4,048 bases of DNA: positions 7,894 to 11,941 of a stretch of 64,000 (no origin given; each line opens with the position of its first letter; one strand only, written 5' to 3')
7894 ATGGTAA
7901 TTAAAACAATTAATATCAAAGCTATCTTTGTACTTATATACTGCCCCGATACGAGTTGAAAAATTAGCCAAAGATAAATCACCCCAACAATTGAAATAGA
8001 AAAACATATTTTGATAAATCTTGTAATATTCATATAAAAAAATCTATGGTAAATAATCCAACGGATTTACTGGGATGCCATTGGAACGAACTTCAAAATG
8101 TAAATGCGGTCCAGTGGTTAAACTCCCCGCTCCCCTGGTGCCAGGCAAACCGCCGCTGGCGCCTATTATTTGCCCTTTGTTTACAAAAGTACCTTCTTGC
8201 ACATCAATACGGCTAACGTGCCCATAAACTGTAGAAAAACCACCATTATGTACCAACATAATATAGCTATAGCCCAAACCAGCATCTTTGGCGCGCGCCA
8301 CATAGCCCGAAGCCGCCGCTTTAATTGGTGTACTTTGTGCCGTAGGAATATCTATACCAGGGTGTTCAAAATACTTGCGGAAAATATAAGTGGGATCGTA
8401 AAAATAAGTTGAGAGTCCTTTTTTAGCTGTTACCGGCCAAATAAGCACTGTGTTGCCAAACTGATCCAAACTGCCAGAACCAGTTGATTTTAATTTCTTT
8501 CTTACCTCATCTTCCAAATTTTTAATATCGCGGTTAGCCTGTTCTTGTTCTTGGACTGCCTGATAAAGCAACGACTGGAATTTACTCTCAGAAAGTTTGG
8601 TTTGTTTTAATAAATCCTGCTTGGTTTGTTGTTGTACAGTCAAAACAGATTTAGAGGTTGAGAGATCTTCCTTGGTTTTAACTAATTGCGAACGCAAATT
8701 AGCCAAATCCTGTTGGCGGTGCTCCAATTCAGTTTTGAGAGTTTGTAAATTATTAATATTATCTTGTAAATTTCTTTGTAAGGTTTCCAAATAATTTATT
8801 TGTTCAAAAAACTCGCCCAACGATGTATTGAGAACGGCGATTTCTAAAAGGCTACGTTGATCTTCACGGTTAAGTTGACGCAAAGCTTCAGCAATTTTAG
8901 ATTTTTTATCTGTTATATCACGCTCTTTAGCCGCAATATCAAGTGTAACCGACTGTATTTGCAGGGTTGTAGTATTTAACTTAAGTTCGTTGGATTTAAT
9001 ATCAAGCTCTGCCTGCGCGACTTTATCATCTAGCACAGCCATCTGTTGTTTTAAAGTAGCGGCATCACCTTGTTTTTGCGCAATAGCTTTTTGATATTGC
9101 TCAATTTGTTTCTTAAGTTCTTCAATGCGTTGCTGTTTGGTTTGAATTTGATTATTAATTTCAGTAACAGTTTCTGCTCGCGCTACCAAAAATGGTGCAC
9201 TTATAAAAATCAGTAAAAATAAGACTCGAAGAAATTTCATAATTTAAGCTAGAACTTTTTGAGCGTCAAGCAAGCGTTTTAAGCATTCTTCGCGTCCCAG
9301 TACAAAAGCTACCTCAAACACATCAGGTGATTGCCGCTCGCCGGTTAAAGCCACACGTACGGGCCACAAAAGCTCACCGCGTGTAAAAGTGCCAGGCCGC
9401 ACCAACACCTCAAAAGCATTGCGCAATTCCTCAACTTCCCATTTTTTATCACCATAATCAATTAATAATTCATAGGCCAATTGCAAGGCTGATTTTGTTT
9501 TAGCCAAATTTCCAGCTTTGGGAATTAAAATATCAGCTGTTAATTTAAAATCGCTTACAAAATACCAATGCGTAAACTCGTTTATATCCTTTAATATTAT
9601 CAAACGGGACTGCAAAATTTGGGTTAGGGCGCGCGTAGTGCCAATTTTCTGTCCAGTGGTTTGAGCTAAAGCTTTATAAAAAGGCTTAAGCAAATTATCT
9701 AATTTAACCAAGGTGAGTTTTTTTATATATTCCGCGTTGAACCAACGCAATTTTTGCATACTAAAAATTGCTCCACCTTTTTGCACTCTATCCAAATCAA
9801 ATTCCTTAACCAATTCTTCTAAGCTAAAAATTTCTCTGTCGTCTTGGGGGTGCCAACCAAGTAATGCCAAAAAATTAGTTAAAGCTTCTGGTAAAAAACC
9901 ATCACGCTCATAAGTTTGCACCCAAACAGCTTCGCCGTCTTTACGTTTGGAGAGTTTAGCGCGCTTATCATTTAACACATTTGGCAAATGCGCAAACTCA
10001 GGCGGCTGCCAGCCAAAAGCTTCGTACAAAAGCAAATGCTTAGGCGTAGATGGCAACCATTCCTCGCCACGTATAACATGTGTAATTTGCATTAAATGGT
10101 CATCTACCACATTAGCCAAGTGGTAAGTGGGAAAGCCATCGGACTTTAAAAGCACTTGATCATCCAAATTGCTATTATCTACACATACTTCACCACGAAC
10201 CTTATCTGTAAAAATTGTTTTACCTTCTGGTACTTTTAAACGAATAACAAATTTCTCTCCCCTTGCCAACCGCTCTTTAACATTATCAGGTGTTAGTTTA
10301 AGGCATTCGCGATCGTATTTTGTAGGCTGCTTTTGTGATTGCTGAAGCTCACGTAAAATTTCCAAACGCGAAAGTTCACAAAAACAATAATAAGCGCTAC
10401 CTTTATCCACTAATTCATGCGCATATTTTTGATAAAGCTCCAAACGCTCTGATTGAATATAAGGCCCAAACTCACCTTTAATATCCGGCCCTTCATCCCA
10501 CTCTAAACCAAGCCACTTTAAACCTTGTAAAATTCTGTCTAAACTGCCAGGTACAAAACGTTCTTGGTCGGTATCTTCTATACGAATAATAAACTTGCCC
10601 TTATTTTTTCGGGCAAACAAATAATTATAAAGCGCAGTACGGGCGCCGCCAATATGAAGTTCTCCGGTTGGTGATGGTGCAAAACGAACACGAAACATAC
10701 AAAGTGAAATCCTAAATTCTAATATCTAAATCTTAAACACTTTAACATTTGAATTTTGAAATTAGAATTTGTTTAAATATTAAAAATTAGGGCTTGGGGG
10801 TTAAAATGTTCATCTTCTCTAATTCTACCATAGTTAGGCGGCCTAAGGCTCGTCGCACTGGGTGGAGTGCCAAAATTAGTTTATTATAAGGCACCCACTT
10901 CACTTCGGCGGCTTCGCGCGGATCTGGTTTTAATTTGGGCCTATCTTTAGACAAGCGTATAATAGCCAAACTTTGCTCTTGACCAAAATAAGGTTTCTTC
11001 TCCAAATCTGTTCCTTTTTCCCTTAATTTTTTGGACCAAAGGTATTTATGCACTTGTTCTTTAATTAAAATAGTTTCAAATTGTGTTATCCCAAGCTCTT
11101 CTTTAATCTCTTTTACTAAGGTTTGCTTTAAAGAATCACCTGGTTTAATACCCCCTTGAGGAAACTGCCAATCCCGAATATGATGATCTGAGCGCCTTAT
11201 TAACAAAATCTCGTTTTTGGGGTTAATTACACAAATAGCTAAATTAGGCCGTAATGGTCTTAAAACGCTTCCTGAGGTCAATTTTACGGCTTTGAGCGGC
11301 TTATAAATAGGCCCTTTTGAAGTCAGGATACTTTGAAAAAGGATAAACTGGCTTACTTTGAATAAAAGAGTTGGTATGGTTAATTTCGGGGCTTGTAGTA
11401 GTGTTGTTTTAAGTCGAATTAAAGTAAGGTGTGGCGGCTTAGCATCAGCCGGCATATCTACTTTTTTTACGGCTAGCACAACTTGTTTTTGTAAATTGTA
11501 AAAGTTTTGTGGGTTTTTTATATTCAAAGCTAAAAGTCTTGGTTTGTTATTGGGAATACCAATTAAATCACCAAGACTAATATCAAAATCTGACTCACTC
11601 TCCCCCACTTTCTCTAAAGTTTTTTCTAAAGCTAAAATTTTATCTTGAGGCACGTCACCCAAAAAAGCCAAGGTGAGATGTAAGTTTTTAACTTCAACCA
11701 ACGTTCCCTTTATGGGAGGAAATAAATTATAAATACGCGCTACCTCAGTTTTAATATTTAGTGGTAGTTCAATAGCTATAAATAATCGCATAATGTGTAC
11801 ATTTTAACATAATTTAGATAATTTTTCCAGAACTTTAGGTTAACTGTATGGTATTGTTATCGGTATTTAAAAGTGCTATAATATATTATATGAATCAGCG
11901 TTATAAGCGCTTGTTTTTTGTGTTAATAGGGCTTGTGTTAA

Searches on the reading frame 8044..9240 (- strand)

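Call 45: search_protein_families(library=pfam, proteins=[window:8044-9240:-], max_evalue=0.00001)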
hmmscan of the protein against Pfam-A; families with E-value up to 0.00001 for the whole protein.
window:8044-9240:- (398 aa): 1 family
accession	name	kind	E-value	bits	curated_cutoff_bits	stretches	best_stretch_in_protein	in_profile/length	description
PF01551.29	Peptidase_M23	-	4.9e-26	91.2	28.7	1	293-393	3-96/96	Peptidase family M23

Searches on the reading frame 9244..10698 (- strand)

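Call 45: search_protein_families(library=pfam, proteins=[window:9244-10698:-], max_evalue=0.00001)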
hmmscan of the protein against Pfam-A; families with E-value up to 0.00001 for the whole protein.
window:9244-10698:- (484 aa): 2 families
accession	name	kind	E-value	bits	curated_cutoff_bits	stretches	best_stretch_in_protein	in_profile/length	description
PF00749.27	tRNA-synt_1c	-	1.6e-111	372.7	23.4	1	3-319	3-314/314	tRNA synthetases class I (E and Q), catalytic domain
PF19269.4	Anticodon_2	-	1.9e-20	74.1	23.6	1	337-478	6-139/141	Anticodon binding domain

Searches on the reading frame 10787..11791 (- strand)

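Call 45: search_protein_families(library=pfam, proteins=[window:10787-11791:-], max_evalue=0.00001)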
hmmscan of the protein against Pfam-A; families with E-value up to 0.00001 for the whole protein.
window:10787-11791:- (334 aa): 3 families
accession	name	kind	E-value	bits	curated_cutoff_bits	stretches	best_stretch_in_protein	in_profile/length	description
PF00293.34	NUDIX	-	4.8e-20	72.4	21.1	1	180-311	2-125/134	NUDIX domain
PF02834.22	LigT_PEase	-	4.2e-12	46.5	23.3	1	14-76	8-74/87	LigT like Phosphoesterase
PF13563.12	2_5_RNA_ligase2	-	8.5e-07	29.6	27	1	36-133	25-122/152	2'-5' RNA ligase superfamily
